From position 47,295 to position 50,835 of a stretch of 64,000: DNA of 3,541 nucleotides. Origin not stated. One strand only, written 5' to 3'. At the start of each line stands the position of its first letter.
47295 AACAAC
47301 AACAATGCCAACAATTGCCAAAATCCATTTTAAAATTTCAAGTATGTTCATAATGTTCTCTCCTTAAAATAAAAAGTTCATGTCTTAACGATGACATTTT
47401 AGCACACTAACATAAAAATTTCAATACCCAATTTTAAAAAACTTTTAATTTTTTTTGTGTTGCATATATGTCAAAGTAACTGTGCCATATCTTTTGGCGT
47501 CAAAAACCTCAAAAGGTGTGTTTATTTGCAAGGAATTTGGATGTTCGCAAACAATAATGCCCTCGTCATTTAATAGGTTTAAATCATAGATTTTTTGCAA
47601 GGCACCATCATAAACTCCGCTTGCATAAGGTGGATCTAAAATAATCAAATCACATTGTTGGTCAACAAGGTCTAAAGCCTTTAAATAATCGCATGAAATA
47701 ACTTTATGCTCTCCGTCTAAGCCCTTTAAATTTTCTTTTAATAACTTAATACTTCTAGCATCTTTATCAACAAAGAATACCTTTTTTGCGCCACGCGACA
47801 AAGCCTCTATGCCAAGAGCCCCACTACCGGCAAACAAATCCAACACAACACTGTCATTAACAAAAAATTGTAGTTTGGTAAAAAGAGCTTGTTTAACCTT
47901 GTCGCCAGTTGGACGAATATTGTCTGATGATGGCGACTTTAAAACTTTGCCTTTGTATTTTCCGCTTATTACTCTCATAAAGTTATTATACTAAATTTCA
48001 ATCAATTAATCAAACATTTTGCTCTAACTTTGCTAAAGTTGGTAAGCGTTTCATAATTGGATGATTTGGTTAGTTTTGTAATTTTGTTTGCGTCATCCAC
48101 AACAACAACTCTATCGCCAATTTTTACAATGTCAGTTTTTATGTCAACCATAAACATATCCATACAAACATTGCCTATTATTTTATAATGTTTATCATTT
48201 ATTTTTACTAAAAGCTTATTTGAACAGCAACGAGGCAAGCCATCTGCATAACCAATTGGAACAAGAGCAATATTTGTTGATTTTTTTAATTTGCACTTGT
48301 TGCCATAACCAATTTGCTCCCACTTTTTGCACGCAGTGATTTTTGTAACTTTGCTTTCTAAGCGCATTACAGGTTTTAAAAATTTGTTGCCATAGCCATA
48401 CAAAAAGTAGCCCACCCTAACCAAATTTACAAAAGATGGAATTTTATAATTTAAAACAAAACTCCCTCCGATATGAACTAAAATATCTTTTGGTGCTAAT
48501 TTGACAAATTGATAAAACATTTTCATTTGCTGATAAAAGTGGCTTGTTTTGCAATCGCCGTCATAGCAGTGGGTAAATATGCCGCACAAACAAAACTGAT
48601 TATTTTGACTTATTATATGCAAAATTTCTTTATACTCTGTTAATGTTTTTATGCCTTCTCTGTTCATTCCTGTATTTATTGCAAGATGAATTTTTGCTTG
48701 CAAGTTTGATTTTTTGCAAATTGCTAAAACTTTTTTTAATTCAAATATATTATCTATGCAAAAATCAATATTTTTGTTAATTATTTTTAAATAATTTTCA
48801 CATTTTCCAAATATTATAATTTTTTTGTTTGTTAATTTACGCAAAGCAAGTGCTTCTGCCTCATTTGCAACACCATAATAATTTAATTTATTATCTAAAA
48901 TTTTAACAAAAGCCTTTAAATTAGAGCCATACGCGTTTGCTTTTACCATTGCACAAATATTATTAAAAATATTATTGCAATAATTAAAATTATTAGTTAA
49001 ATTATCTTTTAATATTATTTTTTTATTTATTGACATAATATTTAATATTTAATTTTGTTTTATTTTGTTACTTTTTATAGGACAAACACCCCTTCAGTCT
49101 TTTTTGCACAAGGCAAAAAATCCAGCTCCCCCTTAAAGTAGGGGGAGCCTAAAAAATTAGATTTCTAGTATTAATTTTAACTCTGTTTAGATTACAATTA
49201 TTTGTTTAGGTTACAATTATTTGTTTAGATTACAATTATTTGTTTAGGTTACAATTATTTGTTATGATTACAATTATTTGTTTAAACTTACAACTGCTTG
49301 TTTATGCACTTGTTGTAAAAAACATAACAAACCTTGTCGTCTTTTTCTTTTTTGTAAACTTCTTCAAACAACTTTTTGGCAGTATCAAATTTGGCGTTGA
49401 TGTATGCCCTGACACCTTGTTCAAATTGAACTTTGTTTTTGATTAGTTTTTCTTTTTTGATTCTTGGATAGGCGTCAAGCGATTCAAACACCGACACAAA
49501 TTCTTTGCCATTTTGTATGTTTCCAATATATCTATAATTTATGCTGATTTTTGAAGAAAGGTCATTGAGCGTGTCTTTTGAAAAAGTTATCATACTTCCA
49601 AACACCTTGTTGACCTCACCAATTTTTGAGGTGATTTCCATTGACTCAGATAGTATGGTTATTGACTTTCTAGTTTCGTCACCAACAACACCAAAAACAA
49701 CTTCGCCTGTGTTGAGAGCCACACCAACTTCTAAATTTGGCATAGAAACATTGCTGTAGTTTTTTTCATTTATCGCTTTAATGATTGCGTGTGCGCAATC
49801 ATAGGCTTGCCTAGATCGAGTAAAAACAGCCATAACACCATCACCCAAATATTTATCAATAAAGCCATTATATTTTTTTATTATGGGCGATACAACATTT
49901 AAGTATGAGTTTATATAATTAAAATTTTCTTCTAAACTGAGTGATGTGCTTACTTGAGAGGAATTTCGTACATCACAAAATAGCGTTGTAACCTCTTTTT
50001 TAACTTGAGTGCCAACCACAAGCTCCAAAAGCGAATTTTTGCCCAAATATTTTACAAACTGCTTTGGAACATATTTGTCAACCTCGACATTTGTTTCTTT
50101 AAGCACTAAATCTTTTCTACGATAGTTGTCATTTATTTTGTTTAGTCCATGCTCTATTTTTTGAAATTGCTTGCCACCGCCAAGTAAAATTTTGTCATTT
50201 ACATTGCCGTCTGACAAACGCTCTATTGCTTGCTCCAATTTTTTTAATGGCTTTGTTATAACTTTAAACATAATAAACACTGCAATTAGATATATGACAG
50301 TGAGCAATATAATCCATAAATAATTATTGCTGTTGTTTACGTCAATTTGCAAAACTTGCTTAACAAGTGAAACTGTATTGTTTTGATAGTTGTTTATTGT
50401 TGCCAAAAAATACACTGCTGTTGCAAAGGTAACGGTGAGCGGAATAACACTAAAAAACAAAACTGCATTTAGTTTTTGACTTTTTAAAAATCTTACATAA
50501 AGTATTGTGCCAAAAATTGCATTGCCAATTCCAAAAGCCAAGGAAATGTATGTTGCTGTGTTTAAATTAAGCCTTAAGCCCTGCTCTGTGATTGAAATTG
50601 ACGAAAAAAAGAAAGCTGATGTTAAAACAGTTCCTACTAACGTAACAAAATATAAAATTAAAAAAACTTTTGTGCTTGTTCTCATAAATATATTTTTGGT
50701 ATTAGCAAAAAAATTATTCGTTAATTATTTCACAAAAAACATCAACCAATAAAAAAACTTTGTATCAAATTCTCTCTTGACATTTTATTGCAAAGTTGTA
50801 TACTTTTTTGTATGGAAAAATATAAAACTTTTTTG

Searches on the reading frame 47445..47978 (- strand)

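Call 65: search_protein_families(library=pfam, proteins=[window:47445-47978:-], max_evalue=0.01)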
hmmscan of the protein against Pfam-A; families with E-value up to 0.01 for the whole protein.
window:47445-47978:- (177 aa): 12 families
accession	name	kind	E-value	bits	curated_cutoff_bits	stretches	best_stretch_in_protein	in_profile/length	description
PF03602.21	Cons_hypoth95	-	3.2e-49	167.5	24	1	1-172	1-181/182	Conserved hypothetical protein 95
PF05175.20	MTS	-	1.1e-10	41.9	23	1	30-122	21-112/170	Methyltransferase small domain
PF13847.12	Methyltransf_31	-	6.6e-08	32.8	27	1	42-150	4-115/145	Methyltransferase domain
PF02475.24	TRM5-TYW2_MTfase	-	2.5e-07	31.2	28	1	41-130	36-127/164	TRM5/TYW2 methyltransferase domain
PF06325.19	PrmA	-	6.1e-06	26.4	22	1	41-113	161-231/296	Ribosomal protein L11 methyltransferase (PrmA)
PF13649.12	Methyltransf_25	-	8.2e-06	26.9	27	1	45-114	1-70/97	Methyltransferase domain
PF09445.16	Methyltransf_15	-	4.8e-05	23.4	22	1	44-141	3-103/165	RNA cap guanine-N2 methyltransferase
PF02086.21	MethyltransfD12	-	8.6e-05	22.8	22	0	41-82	20-60/253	D12 class N6 adenine-specific DNA methyltransferase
PF01189.24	Methyltr_RsmB-F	-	0.00012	22.2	27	1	41-140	8-108/199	16S rRNA methyltransferase RsmB/F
PF01170.24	UPF0020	-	0.00028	21.1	22.3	1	43-122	30-135/197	RMKL-like, methyltransferase domain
PF01555.25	N6_N4_Mtase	-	0.0007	20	26.7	0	41-77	181-216/221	DNA methylase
PF01861.22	BpsA_C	-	0.0027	17.4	27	1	59-119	62-123/243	Branched-chain polyamine synthase A C-terminal domain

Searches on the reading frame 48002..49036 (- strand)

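Call 65: search_protein_families(library=pfam, proteins=[window:48002-49036:-], max_evalue=0.01)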
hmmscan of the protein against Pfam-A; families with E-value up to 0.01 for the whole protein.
window:48002-49036:- (344 aa): 2 families
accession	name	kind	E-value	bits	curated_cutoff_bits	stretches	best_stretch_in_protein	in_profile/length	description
PF01168.26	Ala_racemase_N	-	1.1e-35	123.7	24.1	1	10-215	3-218/220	Alanine racemase, N-terminal domain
PF00842.27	Ala_racemase_C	-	3.6e-32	111.1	25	1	223-336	1-121/127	Alanine racemase, C-terminal domain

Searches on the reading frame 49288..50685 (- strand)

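Call 65: search_protein_families(library=pfam, proteins=[window:49288-50685:-], max_evalue=0.01)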
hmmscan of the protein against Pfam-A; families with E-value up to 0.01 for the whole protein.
window:49288-50685:- (465 aa): 4 families
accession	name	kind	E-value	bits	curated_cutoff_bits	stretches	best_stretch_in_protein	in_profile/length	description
PF00211.25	Guanylate_cyc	-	6.9e-08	32.7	21.9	1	227-382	4-162/183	Adenylate and Guanylate cyclase catalytic domain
PF00672.30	HAMP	-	0.0019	18.9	25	1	142-170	5-33/53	HAMP domain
PF18947.5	HAMP_2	-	0.0067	16.8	24.3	0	142-188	19-65/67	HAMP domain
PF19529.4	DUF6057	-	0.0075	15.6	29.8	1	14-149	123-258/569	Family of unknown function (DUF6057)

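Call 79: search_protein_families(library=padloc, proteins=[window:49288-50685:-], max_evalue=0.001)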
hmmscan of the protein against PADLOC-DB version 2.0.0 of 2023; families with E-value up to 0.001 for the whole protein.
window:49288-50685:- (465 aa): 7 families
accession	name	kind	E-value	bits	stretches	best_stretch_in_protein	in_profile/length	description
PDLC02367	PycC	-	4e-14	50.6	1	228-379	40-195/226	-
PDLC00734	PycC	-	1.1e-13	49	1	228-353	186-318/374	Pycsar cyclase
PDLC02370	PycC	-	1.2e-12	45.9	1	230-310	80-158/340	-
PDLC00764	PycC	-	1.8e-12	44.9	1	228-310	91-171/449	Pycsar cyclase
PDLC00766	PycC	-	3.1e-11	41.2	1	226-304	38-119/232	Pycsar cyclase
PDLC02369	PycC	-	1.5e-05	22.7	1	229-330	44-147/248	-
PDLC00763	PycC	-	3.8e-05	21.2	1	230-321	52-144/268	Pycsar cyclase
